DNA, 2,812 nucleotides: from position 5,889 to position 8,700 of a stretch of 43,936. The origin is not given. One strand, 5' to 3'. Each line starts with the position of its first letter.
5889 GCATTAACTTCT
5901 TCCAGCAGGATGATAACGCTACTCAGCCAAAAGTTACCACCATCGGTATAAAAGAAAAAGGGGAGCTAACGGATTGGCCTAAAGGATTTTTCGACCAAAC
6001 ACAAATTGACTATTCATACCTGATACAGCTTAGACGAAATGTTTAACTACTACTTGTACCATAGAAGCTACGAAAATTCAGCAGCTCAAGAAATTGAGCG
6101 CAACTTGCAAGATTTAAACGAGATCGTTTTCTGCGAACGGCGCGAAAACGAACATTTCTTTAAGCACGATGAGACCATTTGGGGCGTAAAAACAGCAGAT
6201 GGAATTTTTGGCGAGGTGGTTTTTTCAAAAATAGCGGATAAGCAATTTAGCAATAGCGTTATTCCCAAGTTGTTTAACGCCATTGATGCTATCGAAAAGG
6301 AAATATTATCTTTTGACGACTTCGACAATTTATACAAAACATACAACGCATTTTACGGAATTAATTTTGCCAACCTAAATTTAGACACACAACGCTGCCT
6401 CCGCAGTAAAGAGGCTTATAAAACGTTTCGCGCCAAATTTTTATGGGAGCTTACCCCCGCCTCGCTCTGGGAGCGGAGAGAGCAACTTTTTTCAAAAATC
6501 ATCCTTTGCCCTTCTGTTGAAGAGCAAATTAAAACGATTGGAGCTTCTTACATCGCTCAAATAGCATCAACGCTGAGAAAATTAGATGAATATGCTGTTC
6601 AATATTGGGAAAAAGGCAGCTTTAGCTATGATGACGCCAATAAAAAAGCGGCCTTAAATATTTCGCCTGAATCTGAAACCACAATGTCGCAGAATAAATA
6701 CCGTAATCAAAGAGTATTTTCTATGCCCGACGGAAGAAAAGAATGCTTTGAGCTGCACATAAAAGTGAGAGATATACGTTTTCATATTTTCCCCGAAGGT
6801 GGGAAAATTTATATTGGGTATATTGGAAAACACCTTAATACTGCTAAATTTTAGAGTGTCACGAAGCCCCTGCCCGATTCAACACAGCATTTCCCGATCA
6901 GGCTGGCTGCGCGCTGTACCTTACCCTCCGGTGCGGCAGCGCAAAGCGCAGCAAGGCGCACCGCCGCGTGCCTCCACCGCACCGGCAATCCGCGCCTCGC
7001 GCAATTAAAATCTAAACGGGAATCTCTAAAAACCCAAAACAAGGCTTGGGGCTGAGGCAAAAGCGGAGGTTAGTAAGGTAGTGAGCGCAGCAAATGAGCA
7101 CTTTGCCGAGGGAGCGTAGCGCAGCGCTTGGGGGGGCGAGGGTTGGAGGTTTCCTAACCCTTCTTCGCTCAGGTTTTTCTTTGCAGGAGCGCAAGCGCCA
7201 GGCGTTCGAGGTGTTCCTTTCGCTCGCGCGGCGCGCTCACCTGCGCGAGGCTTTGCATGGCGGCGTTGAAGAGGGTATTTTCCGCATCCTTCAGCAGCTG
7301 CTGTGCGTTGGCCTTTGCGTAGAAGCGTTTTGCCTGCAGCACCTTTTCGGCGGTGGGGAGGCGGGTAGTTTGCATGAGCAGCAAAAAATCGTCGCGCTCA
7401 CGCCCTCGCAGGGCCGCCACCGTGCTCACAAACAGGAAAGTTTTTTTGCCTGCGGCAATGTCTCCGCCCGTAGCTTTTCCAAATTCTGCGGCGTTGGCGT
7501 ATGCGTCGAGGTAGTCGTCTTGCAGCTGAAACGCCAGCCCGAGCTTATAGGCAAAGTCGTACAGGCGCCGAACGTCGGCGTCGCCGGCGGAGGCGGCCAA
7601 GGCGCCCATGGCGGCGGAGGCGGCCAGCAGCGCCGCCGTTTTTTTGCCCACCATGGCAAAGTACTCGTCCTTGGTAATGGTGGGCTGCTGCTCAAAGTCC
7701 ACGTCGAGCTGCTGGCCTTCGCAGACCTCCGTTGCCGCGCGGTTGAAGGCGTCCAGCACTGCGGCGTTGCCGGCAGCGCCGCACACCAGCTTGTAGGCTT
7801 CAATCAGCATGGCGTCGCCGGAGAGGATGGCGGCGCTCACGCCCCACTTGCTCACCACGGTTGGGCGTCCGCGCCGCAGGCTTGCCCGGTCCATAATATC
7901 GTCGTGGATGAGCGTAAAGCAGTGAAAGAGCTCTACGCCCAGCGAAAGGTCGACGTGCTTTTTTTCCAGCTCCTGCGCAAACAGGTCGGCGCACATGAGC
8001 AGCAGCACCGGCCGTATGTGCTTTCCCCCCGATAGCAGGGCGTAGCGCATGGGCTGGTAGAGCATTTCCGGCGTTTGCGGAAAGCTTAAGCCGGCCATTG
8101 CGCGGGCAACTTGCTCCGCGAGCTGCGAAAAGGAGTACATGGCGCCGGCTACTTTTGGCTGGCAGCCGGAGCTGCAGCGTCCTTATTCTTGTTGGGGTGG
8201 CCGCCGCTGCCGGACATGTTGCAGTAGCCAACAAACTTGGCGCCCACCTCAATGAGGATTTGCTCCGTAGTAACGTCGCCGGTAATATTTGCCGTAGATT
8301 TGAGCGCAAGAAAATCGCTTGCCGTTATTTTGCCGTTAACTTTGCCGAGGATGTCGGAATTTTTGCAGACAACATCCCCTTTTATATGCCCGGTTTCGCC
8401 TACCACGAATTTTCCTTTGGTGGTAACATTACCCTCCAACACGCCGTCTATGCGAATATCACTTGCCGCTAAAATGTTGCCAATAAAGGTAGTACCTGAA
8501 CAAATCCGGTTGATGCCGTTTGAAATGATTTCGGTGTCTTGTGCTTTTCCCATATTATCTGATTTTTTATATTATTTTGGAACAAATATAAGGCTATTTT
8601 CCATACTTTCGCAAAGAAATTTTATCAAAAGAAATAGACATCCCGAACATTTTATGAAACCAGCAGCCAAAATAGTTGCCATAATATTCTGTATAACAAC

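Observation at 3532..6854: Tightly coupled three-gene operon (DUF262 protein / ABC-type ATPase with DUF3696-like tail / 271-aa orphan): candidate anti-phage system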

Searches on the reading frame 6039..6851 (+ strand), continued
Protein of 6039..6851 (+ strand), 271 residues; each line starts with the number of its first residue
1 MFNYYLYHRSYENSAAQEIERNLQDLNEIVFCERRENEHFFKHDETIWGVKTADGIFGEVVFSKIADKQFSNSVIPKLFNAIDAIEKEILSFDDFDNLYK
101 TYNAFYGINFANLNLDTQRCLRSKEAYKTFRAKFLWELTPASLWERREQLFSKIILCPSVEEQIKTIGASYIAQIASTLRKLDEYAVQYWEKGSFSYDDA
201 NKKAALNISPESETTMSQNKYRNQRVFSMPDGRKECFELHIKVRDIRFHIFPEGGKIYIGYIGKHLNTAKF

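Call 64: find_encoding_contigs(protein=P0014, flank=10000, max_places=1)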
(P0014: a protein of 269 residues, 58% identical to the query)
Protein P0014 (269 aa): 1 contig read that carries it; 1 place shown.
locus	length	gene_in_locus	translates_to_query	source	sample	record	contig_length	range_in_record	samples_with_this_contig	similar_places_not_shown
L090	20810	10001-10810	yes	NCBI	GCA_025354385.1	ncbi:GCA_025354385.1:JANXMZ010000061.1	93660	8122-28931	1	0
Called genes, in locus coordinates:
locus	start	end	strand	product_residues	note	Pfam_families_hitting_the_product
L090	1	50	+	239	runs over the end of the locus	PF00535:Glycos_transf_2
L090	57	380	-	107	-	-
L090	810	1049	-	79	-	PF01541:GIY-YIG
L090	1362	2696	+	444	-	PF17293:Arm-DNA-bind_5, PF13102:Phage_int_SAM_5, PF00589:Phage_integrase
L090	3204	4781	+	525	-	PF12161:HsdM_N, PF02384:N6_Mtase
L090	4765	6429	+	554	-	PF17761:DUF1016_N, PF06250:YhcG_C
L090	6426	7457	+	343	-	PF01420:Methylase_S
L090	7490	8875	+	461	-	PF03235:GmrSD_N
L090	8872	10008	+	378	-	PF13175:AAA_15, PF13476:AAA_23 (weak), PF13304:AAA_21, PF13175:AAA_15, PF12476:DUF3696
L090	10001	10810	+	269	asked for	-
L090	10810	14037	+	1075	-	PF04313:HSDR_N, PF04851:ResIII, PF18766:SWI2_SNF2, PF22679:T1R_D3-like, PF11867:T1RH-like_C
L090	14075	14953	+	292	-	-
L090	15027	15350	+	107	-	PF12728:HTH_17 (weak)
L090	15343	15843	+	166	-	-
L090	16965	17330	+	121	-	PF26622:DUF8199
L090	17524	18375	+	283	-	PF18962:Por_Secre_tail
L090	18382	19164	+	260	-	PF18962:Por_Secre_tail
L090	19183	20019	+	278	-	PF18962:Por_Secre_tail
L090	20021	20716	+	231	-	PF18962:Por_Secre_tail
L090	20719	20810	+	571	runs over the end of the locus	PF07732:Cu-oxidase_3, PF07731:Cu-oxidase_2, PF18962:Por_Secre_tail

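Call 71: search_protein_representatives(protein=window:6039-6851:+)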
Query: 271 residues. Proteins with E-value up to 0.001 (for the whole library): 780; up to 1e-10: 194; up to 1e-30: 31. The best 150 are listed.
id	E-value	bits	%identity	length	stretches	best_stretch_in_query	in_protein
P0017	7.0e-101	353.5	57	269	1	1-271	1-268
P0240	6.9e-62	225.7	44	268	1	1-269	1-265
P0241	7.4e-62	225.6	40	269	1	1-271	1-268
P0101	7.6e-59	215.7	43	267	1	1-268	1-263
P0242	4.1e-57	210.0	43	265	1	1-266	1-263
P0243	1.8e-54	201.3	43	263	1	1-266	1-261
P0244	6.3e-49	183.2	39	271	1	1-269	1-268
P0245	1.1e-41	159.4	35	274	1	1-270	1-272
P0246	2.7e-40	154.9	38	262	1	2-269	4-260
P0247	5.3e-40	153.9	38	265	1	2-271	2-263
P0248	6.2e-40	153.7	35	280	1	1-271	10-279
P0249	6.3e-40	153.7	38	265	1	1-266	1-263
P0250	1.3e-39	152.6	40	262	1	32-269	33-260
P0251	3.3e-39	151.3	34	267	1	3-271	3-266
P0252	5.0e-39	150.7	36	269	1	5-268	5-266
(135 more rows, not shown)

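Call 72: search_dna_similar(query=window:6039-6851:+, collection=plasmids, mode=protein, max_rows=12)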
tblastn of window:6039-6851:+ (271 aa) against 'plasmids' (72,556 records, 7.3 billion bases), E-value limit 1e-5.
No match.

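Call 73: search_dna_similar(query=window:6039-6851:+, collection=phages, mode=protein, max_rows=12)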
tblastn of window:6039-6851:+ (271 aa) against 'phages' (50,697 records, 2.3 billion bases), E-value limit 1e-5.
No match.

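Call 75: fold_search(model_id=the predicted structure, library=viral)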
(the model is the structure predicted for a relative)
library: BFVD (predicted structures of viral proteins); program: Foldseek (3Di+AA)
matches with E <= 10: 453; with E <= 0.001: 0
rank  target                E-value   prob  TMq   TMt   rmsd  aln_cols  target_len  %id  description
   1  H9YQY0                7.6e-02  0.96  0.22  0.58   8.3       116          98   14  (no name in the UniProt tables at hand)
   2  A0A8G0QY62            1.2e-01  0.13  0.12  0.11  12.7       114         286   16  (no name in the UniProt tables at hand)
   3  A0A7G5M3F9            1.6e-01  0.07  0.12  0.15  20.4       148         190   13  (no name in the UniProt tables at hand)
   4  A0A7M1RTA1            1.8e-01  0.15  0.09  0.28  11.3        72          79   14  Uncharacterized protein [uncultured phage cr60_1]
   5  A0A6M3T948            2.6e-01  0.13  0.12  0.25  13.6       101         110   14  Putative RNA polymerase [Pseudomonas phage MR4]
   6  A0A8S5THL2            3.2e-01  0.66  0.24  0.39  10.6       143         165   12  Cytotoxic translational repressor [Myoviridae sp. ctiv53]
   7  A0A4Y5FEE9            3.8e-01  0.10  0.12  0.25  13.5       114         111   15  Uncharacterized protein [Lactobacillus phage 521B]
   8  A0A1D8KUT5            4.1e-01  0.06  0.20  0.21  14.9       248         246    9  LOG family protein [Synechococcus phage S-CAM7]
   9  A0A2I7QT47            4.3e-01  0.08  0.14  0.25   8.9       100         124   11  (no name in the UniProt tables at hand)
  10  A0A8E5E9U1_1          4.3e-01  0.02  0.12  0.05  21.8       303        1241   14  Structural protein [Tenacibaculum phage Gundel_1]
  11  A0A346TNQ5            6.3e-01  0.12  0.07  0.14   5.7        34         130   12  (no name in the UniProt tables at hand)
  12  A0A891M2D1            6.3e-01  0.03  0.10  0.12  13.3       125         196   13  RNA-dependent RNA polymerase (Fragment) [Issyk-Kul virus]
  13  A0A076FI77            6.7e-01  0.08  0.16  0.17   7.5       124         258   10  Putative tetracorticopeptide domain containing protein [Aureococcus anophagefferens virus]
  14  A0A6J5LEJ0            7.6e-01  0.10  0.19  0.28   7.0       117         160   13  5'(3')-deoxyribonucleotidase [uncultured Caudovirales phage]
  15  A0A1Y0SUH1            8.1e-01  0.06  0.10  0.10   8.3        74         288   18  Uncharacterized protein [Pseudomonas phage Skulduggery]
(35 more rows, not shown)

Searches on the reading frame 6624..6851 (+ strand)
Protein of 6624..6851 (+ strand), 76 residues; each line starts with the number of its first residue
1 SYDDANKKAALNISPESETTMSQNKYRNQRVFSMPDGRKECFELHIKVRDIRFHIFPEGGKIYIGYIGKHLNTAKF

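Call 38: search_solved_structures(query=A3, max_evalue=10, show_alignments=3)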
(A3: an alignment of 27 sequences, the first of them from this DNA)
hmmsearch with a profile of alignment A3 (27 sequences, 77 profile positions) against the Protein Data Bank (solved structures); distinct sequences matched with E-value up to 10: 6.
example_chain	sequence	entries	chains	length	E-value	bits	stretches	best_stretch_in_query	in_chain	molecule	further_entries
6ren_A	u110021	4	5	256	0.00039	23.5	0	13-40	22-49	3fPizza6-SH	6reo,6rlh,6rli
3ww8_A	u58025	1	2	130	0.8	12.9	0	13-39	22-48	Pizza3 protein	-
6vmt_A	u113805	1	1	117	1.7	11.8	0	28-47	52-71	Programmed Cell Death Protein 5 Homolog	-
5i1y_A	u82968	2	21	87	1.9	11.7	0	13-39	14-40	nvPizz2a-H16S58 | nvPizza2-H16S58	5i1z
5chb_A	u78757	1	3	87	1.9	11.7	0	13-39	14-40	nvPizza2-S16H58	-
4zcn_A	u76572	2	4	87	1.9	11.7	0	13-39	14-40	nvPizza2-S16S58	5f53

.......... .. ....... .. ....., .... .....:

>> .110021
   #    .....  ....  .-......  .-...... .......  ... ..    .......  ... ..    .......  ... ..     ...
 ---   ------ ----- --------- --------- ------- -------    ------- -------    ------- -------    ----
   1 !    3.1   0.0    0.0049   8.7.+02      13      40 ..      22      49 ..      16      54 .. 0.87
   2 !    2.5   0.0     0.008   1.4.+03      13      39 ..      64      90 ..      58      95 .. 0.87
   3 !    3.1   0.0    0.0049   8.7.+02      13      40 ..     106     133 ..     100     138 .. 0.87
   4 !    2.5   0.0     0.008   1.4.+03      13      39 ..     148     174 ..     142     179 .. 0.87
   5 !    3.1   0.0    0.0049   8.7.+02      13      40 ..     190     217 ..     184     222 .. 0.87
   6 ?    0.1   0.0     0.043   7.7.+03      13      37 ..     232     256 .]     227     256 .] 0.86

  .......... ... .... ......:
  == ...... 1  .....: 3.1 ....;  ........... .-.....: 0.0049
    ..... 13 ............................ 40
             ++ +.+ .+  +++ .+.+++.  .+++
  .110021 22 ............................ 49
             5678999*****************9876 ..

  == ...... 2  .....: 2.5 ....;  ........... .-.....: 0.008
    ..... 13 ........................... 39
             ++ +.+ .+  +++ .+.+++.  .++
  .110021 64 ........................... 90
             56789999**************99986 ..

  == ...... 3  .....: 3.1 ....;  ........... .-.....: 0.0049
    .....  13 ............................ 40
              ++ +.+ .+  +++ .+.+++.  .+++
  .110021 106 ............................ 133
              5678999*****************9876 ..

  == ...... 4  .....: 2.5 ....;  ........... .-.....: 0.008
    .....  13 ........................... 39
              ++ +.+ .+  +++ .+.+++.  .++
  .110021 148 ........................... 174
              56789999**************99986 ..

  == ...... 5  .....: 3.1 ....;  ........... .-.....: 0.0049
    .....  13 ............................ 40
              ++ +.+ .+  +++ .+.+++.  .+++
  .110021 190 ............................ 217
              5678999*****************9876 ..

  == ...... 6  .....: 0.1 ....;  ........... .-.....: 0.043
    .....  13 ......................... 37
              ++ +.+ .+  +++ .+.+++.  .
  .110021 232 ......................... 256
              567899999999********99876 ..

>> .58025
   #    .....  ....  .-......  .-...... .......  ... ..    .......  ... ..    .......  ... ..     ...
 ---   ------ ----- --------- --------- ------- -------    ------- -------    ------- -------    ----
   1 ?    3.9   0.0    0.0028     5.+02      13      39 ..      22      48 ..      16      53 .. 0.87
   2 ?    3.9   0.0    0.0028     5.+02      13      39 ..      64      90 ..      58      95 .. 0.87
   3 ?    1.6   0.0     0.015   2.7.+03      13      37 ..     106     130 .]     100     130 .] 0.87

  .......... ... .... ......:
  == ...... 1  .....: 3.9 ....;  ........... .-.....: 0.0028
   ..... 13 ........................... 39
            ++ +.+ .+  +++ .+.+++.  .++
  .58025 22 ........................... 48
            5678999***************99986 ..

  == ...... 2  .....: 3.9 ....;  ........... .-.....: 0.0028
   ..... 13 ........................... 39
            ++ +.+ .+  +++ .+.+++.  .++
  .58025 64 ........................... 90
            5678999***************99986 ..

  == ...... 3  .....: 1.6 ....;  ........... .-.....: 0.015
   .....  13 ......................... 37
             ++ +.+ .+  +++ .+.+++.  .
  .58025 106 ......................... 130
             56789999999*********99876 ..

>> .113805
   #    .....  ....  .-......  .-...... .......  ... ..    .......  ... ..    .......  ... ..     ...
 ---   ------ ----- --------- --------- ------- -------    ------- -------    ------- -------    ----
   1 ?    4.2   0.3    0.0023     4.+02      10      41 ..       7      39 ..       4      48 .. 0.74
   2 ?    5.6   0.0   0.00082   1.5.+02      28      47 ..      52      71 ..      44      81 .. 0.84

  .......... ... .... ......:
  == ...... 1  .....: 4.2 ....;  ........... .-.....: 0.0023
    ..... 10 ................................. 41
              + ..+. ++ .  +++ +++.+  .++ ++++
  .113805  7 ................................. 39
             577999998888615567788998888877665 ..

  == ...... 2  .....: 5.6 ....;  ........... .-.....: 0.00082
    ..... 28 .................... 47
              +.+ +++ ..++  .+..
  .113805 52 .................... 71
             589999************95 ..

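Call 39: search_protein_families(library=pfam, alignment_id=A3, max_evalue=10)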
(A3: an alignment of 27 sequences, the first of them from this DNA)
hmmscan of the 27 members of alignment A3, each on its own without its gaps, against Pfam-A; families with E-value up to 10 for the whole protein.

A. member 1, seq(76 aa): 1 family
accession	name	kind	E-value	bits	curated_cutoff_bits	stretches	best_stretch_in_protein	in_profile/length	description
PF12819.13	Malectin_like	-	0.021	14.5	24.5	1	9-49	31-68/331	Malectin-like domain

B. families by the number of members that match (of 27 scanned): 6 families
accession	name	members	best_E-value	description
PF12819.13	Malectin_like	16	0.00071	Malectin-like domain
PF19386.4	DUF5961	3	0.0044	Family of unknown function (DUF5961)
PF06106.16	SAUGI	2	0.05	S. aureus uracil DNA glycosylase inhibitor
PF05595.16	DUF771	1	0.032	Domain of unknown function (DUF771)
PF18799.6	LPD5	1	0.11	Large polyvalent protein-associated domain 5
PF08266.18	Cadherin_2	1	0.17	Cadherin-like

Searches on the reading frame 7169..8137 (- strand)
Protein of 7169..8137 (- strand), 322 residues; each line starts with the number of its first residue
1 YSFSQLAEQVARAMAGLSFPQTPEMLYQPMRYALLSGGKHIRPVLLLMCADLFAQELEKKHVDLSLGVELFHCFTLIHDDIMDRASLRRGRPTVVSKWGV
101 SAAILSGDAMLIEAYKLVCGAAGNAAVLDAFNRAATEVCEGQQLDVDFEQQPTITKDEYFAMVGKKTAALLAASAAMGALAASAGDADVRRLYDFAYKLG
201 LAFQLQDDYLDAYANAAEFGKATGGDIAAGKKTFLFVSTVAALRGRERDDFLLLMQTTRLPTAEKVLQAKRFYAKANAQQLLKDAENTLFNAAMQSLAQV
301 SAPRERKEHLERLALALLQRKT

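Call 52: search_protein_families(library=pfam, proteins=[window:7169-8137:-], max_evalue=0.00001)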
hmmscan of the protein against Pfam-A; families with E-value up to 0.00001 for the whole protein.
window:7169-8137:- (322 aa): 1 family
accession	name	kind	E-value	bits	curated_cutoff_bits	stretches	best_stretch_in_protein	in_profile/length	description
PF00348.22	polyprenyl_synt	-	2.4e-68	230.5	27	1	24-249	2-228/251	Polyprenyl synthetase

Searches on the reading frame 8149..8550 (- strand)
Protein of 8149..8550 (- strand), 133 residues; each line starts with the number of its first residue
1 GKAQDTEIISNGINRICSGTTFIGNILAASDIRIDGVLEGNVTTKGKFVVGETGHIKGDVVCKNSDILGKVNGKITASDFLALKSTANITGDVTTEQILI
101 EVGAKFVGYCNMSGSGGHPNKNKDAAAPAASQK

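Call 52: search_protein_families(library=pfam, proteins=[window:8149-8550:-], max_evalue=0.00001)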
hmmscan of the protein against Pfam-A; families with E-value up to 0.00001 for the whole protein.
window:8149-8550:- (133 aa): 1 family
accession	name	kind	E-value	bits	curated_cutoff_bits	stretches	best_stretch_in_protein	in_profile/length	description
PF04519.19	Bactofilin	-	8.7e-26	90.5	27.9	1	16-110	3-97/98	Polymer-forming cytoskeletal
